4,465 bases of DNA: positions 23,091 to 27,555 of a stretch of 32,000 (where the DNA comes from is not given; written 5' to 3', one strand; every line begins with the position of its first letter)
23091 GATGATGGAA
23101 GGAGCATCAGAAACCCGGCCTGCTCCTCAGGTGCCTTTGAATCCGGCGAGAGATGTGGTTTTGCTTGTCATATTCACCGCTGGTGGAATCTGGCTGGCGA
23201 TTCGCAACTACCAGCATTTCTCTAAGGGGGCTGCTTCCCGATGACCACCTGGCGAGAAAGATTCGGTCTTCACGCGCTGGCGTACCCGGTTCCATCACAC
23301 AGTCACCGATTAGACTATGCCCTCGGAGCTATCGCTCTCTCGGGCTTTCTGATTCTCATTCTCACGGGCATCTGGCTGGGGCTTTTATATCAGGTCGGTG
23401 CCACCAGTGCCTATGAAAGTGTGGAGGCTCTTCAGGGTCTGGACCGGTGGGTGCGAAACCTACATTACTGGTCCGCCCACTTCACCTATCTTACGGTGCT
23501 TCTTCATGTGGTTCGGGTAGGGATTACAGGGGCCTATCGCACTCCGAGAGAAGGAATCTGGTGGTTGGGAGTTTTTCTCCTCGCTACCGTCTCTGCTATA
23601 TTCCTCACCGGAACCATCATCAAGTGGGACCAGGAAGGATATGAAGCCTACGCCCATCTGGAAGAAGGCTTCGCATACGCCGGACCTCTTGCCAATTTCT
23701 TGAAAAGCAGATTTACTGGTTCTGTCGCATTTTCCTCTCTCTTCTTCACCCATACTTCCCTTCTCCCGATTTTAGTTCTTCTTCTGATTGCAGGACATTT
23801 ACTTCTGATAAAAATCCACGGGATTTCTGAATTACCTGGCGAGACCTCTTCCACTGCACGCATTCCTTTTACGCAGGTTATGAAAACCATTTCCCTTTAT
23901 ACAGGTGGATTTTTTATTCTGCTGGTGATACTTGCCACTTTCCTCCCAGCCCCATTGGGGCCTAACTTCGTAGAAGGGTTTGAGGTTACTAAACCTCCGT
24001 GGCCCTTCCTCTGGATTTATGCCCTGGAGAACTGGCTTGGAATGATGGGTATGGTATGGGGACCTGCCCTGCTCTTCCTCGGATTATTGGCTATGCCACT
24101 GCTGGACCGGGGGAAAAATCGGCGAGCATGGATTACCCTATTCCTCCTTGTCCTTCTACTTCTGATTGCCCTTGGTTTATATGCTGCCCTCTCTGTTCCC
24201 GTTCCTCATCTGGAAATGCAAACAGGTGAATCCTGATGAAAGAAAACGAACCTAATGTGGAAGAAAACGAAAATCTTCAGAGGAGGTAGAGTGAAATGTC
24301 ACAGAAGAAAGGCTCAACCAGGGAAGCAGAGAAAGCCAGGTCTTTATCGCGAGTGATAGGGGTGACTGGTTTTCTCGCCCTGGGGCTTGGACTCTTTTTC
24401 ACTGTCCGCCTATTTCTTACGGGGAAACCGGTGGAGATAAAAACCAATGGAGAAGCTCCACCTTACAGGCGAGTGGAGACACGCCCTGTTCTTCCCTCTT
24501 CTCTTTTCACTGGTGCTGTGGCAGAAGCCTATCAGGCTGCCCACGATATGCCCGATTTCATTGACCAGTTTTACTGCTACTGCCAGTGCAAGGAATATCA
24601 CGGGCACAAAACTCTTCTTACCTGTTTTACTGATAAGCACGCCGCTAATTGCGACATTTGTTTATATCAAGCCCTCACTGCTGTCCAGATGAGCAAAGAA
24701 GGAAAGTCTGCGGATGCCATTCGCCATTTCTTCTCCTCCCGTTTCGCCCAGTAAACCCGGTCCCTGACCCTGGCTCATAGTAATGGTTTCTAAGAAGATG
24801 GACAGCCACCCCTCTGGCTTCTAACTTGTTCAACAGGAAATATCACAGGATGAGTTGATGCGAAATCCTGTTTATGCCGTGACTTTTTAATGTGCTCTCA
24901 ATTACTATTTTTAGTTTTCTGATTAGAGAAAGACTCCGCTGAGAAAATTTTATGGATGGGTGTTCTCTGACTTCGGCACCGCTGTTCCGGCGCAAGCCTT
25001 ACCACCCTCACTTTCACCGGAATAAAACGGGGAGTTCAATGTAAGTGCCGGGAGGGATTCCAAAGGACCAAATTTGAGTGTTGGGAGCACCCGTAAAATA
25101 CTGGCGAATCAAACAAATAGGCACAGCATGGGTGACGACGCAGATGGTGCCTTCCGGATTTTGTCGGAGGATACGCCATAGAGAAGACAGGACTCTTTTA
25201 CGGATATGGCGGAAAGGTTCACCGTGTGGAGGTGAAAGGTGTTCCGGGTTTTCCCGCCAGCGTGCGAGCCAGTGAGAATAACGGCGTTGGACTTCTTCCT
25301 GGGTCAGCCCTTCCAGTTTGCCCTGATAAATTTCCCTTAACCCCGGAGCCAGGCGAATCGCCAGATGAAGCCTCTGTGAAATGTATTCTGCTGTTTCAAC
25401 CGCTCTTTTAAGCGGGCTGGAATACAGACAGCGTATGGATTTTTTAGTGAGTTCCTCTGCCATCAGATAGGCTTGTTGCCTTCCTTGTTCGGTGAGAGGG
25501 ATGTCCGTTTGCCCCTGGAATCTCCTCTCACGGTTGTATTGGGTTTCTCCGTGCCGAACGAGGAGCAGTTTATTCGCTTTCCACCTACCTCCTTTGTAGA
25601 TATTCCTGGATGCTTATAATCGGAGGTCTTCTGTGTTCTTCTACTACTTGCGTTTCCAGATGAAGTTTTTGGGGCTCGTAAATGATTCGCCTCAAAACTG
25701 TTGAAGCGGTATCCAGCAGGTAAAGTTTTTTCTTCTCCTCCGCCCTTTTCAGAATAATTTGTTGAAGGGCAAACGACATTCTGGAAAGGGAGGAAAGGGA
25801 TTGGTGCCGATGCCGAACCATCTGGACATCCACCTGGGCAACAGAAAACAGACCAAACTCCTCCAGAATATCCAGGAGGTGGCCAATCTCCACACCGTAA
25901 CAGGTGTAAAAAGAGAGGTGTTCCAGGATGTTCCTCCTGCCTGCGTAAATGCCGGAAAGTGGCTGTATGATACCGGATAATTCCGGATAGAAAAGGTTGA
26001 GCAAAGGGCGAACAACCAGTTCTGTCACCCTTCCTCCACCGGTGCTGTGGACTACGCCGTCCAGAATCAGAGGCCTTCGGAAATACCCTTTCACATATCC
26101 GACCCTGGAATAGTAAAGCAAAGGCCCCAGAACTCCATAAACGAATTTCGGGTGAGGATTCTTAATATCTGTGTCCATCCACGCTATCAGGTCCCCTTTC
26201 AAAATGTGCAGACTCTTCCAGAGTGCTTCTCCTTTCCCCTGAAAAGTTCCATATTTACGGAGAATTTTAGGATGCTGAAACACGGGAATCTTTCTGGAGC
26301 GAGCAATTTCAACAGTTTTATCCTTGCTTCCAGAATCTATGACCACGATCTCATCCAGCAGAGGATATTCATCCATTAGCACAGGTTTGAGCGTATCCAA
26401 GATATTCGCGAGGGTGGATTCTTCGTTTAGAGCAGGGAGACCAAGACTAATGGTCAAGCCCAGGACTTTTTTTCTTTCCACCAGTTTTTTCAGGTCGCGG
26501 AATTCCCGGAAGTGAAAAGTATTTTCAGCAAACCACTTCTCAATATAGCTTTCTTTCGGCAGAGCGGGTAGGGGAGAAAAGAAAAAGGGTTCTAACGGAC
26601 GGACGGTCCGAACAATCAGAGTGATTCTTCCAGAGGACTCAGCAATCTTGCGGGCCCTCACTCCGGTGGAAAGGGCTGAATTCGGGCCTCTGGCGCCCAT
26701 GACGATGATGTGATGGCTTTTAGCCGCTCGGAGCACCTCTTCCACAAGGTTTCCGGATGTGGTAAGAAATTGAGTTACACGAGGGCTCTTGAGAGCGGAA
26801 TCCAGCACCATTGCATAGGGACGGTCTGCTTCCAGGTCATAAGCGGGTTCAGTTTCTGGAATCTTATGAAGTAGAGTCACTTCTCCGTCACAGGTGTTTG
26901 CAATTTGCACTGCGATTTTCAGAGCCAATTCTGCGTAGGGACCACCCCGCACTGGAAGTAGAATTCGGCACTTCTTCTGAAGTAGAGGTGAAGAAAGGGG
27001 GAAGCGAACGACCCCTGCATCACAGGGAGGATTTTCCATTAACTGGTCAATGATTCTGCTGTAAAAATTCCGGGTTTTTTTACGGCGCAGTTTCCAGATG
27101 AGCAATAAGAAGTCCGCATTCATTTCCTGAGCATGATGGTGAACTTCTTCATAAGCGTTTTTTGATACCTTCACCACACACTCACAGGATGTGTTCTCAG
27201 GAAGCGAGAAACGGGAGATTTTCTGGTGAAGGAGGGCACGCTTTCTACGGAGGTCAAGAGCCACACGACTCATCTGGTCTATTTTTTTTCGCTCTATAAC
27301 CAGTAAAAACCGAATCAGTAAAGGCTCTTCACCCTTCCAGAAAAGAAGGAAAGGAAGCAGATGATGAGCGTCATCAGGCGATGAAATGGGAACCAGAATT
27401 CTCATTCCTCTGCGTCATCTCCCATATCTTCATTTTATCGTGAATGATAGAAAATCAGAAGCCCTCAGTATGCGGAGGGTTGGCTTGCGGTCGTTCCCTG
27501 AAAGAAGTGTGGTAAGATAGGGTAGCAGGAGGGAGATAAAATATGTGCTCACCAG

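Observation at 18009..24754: Eleven-gene YHS/TRASH-rich redox module welded to cusCBA: candidate undescribed copper-handling system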

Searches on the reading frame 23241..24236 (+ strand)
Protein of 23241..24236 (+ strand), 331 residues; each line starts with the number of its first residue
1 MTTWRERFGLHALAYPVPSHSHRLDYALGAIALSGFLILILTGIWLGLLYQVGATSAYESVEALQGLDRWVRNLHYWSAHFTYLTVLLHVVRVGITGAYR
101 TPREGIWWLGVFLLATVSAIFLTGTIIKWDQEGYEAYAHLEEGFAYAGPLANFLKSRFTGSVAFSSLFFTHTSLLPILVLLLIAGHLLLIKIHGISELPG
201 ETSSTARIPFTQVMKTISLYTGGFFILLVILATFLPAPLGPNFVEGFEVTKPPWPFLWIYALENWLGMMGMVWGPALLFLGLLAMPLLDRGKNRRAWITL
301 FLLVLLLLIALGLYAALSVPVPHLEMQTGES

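Call 4: search_protein_families(library=pfam, max_evalue=0.01, proteins=[window:23241-24236:+])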
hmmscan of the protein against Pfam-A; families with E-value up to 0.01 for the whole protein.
window:23241-24236:+ (331 aa): 2 families
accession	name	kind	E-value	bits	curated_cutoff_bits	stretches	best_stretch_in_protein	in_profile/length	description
PF00033.24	Cytochrome_B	-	1e-17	65.1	27.2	1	16-192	5-187/189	Cytochrome b/b6/petB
PF13631.11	Cytochrom_B_N_2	-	2.3e-17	63.9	27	1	85-238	6-165/169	Cytochrome b(N-terminal)/b6/petB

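Call 7: search_protein_families(library=ncbifam, max_evalue=0.01, proteins=[window:23241-24236:+])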
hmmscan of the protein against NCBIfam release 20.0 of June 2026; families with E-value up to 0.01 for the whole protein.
window:23241-24236:+ (331 aa): 4 families
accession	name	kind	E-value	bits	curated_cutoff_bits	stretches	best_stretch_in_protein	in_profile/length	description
NF040969.1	cytb_ExtP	equivalog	2.9e-31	108.9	290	1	20-196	19-203/205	selenite/tellurite reduction operon b-type cytochrome ExtP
NF002990.0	PRK03735.1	subfamily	6.1e-26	91.6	325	1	22-196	38-220/223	cytochrome b6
NF050120.1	bc1_QcrB_actin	exception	2.2e-17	63.2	500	1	70-236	90-261/458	cytochrome bc1 complex cytochrome b subunit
NF041076.1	cyt_b_SoxC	equivalog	5.7e-10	38.7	740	1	5-195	6-200/542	proton pump complex cytochrome B SoxC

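Call 59: find_homologous_proteins(query=window:23241-24236:+)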
Query window:23241-24236:+ (331 aa): 74 proteins with E <= 0.001 among 8000 candidates.
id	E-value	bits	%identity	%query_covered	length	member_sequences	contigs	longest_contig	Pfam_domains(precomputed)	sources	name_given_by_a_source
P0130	1.6e-207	707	97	100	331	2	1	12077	PF00033.25,PF13631.12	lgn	-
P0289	2.9e-176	604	82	100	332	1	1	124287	PF00033.25,PF13631.12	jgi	-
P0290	3.8e-134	465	64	100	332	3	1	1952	PF00033.25,PF13631.12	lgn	-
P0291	2.7e-133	463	63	99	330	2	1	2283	PF00033.25,PF13631.12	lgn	-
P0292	1.6e-63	233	44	86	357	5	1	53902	PF00033.25,PF13631.12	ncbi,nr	ncbi:MAG: cytochrome b N-terminal domain-containing protein [Meiothermus sp.]|nr:cytochrome b N-term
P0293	6.2e-62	228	41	97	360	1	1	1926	PF00033.25,PF13631.12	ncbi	-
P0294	2.8e-61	226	39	96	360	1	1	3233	PF00033.25,PF13631.12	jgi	-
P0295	1.1e-60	224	42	96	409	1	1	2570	PF00033.25,PF13631.12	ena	-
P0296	1.7e-60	223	39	97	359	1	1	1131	PF14358.12,PF00033.25,PF00032.23,PF13631.12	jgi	jgi:quinol-cytochrome oxidoreductase complex cytochrome b subunit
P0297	6.6e-60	221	41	97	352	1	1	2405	PF00033.25,PF13631.12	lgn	-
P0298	2.0e-58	216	41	98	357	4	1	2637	PF00033.25,PF13631.12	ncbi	-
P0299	4.0e-58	215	40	93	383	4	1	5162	PF00033.25,PF13631.12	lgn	-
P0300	9.9e-58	214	41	96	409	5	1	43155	PF00033.25,PF13631.12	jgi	jgi:ubiquinol-cytochrome c reductase cytochrome b subunit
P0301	4.5e-57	212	41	88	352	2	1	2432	PF00033.25,PF13631.12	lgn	-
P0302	6.6e-56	208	38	95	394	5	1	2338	PF00033.25,PF13631.12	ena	-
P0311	1.3e-52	197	38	97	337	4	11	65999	PF00033.25,PF13631.12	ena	-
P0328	3.2e-48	183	38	92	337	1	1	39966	PF00033.25,PF13631.12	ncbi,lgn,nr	ncbi:MAG TPA: cytochrome b N-terminal domain-containing protein [Gemmatimonadaceae bacterium]|nr:cyt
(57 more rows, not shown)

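Call 60: find_encoding_contigs(protein=P0292, flank=7000, max_places=2)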
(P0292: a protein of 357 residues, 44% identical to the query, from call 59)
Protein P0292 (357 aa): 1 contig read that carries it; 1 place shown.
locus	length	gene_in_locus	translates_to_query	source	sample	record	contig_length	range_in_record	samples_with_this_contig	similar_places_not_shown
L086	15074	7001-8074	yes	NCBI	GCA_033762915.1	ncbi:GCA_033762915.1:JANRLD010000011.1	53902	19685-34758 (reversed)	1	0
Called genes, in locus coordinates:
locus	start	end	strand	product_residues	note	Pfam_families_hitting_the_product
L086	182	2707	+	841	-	PF00403:HMA, PF00122:E1-E2_ATPase, PF00702:Hydrolase, PF12710:HAD (faint), PF08282:Hydrolase_3 (faint)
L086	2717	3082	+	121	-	PF13473:Cupredoxin_1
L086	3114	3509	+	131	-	PF00403:HMA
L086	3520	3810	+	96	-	PF02583:Trns_repr_metal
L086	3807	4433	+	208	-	PF00355:Rieske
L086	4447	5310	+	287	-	PF03704:BTAD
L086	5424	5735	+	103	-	PF02583:Trns_repr_metal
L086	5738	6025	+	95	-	PF02922:CBM_48, PF16561:AMPK1_CBM (weak)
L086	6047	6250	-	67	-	-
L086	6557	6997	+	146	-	-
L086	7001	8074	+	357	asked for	PF00033:Cytochrome_B, PF13631:Cytochrom_B_N_2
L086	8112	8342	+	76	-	-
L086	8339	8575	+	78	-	PF11666:DUF2933 (weak)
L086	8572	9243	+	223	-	PF04140:ICMT, PF04191:PEMT (weak)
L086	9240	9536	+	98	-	-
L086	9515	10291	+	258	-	PF01816:LRV (weak), PF25591:LRV_2 (weak)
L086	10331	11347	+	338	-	PF21783:YNCE (faint), PF02239:Cytochrom_D1 (faint), PF08450:SGL (faint), PF10282:Lactonase (faint), PF25174:Beta-prop_THOC3, PF23414:Beta-prop_EML_2 (faint)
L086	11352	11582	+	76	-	PF00403:HMA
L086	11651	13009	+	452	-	-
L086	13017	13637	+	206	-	PF08281:Sigma70_r4_2 (weak), PF00196:GerE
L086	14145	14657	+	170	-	PF06525:SoxE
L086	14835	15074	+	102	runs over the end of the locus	-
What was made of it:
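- A Meiothermus homologue lies among CopA, a cupredoxin, HMA proteins and CsoR genes (call 60).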

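Call 61: find_encoding_contigs(protein=P0311, flank=7000, max_places=2)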
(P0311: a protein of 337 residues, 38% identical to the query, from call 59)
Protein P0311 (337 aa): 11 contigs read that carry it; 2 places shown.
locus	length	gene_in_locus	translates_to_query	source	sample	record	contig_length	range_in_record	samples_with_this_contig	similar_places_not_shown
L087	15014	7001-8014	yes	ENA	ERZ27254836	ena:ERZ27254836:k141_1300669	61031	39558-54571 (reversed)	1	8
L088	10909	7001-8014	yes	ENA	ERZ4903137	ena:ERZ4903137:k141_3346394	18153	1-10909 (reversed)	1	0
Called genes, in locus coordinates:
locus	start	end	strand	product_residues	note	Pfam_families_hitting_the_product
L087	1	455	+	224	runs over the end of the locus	PF05643:GNA1162-like (weak)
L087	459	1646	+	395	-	PF03264:Cytochrom_NNT (faint), PF09699:Paired_CXXCH_1 (faint), PF14522:Cytochrome_C7 (faint), PF14537:Cytochrom_c3_2 (faint), PF16656:Pur_ac_phosph_N (faint)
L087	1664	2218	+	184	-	-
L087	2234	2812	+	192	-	-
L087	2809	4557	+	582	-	PF13623:SurA_N_2 (weak), PF13624:SurA_N_3 (faint), PF13616:Rotamase_3, PF13145:Rotamase_2, PF00639:Rotamase, PF13145:Rotamase_2, PF00639:Rotamase (weak)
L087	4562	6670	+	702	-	-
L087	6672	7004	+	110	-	-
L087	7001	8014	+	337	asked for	PF00033:Cytochrome_B, PF13631:Cytochrom_B_N_2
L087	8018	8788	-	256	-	PF00106:adh_short, PF13561:adh_short_C2, PF23441:SDR (faint)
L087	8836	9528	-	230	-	PF01209:Ubie_methyltran, PF13489:Methyltransf_23, PF00891:Methyltransf_2, PF02353:CMAS (weak), PF08241:Methyltransf_11, PF08242:Methyltransf_12, PF13649:Methyltransf_25, PF13847:Methyltransf_31, +2 more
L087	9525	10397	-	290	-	PF11306:DUF3108 (weak)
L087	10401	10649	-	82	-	-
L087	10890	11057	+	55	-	PF00982:Glyco_transf_20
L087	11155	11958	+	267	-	PF01209:Ubie_methyltran (weak), PF03141:Methyltransf_29, PF13489:Methyltransf_23, PF02353:CMAS, PF13847:Methyltransf_31, PF08241:Methyltransf_11, PF08242:Methyltransf_12, PF13649:Methyltransf_25, +2 more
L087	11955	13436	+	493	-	PF04932:Wzy_C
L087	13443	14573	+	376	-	PF13439:Glyco_transf_4, PF00534:Glycos_transf_1, PF13692:Glyco_trans_1_4, PF13524:Glyco_trans_1_2 (weak), PF20706:GT4-conflict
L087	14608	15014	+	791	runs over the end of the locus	PF13439:Glyco_transf_4, PF13579:Glyco_trans_4_4, PF20706:GT4-conflict (faint), PF00534:Glycos_transf_1, PF13692:Glyco_trans_1_4, PF13439:Glyco_transf_4, PF00534:Glycos_transf_1, PF13692:Glyco_trans_1_4, +1 more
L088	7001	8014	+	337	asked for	PF00033:Cytochrome_B, PF13631:Cytochrom_B_N_2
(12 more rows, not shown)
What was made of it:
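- L087 has a giant multihaem cytochrome next to the small-protein and cytochrome b pair (call 61).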

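Call 62: find_encoding_contigs(protein=P0328, flank=7000, max_places=2)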
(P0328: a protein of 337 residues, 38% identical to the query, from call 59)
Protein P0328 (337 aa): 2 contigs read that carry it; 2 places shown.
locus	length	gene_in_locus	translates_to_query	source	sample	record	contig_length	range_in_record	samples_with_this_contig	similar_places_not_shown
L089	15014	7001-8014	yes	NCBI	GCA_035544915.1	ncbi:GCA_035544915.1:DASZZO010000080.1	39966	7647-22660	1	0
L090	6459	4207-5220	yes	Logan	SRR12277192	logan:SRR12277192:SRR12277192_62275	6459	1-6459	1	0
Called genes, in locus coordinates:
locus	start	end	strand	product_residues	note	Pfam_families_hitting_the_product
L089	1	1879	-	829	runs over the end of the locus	-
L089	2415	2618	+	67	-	-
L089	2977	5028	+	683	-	PF01757:Acyl_transf_3, PF19040:SGNH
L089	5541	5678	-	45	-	-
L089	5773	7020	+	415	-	-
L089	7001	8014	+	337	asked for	PF00033:Cytochrome_B, PF13631:Cytochrom_B_N_2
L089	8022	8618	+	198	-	-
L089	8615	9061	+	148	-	-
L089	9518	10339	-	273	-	-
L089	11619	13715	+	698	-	PF00440:TetR_N, PF02321:OEP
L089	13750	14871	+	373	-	PF25919:BSH_CusB (faint), PF00364:Biotin_lipoyl (faint), PF25917:BSH_RND, PF25973:BSH_CzcB, PF25954:Beta-barrel_RND_2, PF25989:YknX_C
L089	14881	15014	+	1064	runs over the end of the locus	PF00873:ACR_tran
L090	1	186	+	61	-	?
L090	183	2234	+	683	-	PF01757:Acyl_transf_3, PF19040:SGNH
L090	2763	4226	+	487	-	-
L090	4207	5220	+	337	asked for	PF00033:Cytochrome_B, PF13631:Cytochrom_B_N_2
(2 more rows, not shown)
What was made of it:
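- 23241..24236 (+): g10, a dihaem cytochrome b of a short subfamily (330-360 aa); cassette C. Genomic contexts in calls 60-62.
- The cytochrome b subfamily also pairs with multihaem cytochromes and other partners (calls 61, 62).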

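Call 74: search_protein_families(library=pfam, max_evalue=1, proteins=[L087:6672-7004:+, L086:6557-6997:+, L083:10654-10992:+])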
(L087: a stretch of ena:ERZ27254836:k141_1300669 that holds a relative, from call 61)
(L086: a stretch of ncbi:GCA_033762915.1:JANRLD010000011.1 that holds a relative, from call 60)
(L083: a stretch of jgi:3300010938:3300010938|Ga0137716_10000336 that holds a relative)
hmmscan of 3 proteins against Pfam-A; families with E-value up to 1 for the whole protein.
L087:6672-7004:+ (110 aa): 4 families
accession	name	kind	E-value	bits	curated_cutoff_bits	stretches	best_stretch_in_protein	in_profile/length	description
PF13800.11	Sigma_reg_N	-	0.082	13.6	26.3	0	5-40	20-55/91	Sigma factor regulator N-terminal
PF05140.19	ResB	-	0.22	10.7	24.6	1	46-106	397-451/486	ResB-like family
PF00558.24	Vpu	-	0.25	11.6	24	0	87-107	12-32/81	Vpu protein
PF04277.18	OAD_gamma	-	0.39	11.9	27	1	5-51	16-64/76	Oxaloacetate decarboxylase, gamma chain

L086:6557-6997:+ (146 aa): 0 families

L083:10654-10992:+ (112 aa): 0 families

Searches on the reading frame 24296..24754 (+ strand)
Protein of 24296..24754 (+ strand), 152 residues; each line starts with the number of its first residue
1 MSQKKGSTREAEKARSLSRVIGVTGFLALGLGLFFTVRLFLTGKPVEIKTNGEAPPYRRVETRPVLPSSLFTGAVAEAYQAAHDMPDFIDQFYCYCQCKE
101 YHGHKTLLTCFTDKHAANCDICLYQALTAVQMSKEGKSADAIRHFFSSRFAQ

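Call 5: search_protein_families(library=pfam, max_evalue=0.01, proteins=[window:24296-24754:+])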
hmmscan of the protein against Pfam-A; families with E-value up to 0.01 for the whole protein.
window:24296-24754:+ (152 aa): 1 family
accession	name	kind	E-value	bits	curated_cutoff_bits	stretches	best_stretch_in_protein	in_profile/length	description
PF13798.11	PCYCGC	-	7.9e-12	45.8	25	1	72-150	51-140/153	Protein of unknown function with PCYCGC motif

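Call 7: search_protein_families(library=ncbifam, max_evalue=0.01, proteins=[window:24296-24754:+])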
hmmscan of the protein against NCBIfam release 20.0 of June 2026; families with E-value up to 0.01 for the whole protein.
window:24296-24754:+ (152 aa): 1 family
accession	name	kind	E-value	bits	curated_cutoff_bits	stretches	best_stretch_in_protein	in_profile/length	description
NF041379.1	OS_HP4_CYCXC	equivalog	7.2e-31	106.1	90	1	62-149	1-88/90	CYCXC family (seleno)protein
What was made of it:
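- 24296..24754 (+): g11, a membrane-anchored PCYCGC/CYCXC (OS_HP4) protein in the Cys form of a selenoprotein family; cassette B. NF041379 scores 106 bits against a cutoff of 90 (call 7).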

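Call 74: search_protein_families(library=pfam, max_evalue=1, proteins=[L083:10654-10992:+])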
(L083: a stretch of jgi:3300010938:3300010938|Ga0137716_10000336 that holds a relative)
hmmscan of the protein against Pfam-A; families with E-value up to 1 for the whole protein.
L083:10654-10992:+ (112 aa): 0 families

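Call 83: search_solved_structures(query=window:24296-24754:+, max_evalue=5)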
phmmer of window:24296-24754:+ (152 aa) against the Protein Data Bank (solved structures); distinct sequences matched with E-value up to 5: 0.

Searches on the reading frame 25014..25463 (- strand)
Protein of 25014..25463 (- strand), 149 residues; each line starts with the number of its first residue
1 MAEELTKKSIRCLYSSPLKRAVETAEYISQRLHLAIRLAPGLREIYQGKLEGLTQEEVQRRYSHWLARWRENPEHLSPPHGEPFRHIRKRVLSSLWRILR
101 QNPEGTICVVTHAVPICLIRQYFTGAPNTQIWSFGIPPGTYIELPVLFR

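Call 5: search_protein_families(library=pfam, max_evalue=0.01, proteins=[window:25014-25463:-])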
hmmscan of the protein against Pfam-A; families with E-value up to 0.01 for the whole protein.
window:25014-25463:- (149 aa): 1 family
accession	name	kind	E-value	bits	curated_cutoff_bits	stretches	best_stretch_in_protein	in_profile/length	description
PF00300.27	His_Phos_1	-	1.3e-36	126.5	21.7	1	2-142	37-177/194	Histidine phosphatase superfamily (branch 1)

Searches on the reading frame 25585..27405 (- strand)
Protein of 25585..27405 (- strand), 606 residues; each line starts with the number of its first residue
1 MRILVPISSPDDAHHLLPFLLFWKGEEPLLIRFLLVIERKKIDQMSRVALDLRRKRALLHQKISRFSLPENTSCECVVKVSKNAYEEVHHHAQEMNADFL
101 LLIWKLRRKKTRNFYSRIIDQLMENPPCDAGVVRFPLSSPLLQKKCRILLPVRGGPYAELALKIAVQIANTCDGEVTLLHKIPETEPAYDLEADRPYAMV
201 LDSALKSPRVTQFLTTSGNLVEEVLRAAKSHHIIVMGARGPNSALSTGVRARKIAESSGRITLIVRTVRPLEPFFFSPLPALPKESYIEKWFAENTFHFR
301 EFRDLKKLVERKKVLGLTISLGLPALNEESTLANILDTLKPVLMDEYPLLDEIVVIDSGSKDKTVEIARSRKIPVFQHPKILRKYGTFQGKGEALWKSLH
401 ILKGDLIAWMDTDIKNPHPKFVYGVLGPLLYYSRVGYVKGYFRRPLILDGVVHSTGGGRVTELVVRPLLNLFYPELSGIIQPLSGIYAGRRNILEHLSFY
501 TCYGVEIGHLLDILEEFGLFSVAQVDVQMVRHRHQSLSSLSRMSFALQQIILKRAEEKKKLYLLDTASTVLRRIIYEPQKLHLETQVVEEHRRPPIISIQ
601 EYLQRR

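Call 5: search_protein_families(library=pfam, max_evalue=0.01, proteins=[window:25585-27405:-])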
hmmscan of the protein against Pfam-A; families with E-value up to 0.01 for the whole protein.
window:25585-27405:- (606 aa): 2 families
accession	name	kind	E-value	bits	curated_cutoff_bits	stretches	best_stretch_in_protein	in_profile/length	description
PF00535.33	Glycos_transf_2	-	2.5e-12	47.5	23.3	1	321-414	2-89/168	Glycosyl transferase family 2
PF00582.32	Usp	-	1.4e-10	42.3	24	1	147-242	4-114/141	Universal stress protein family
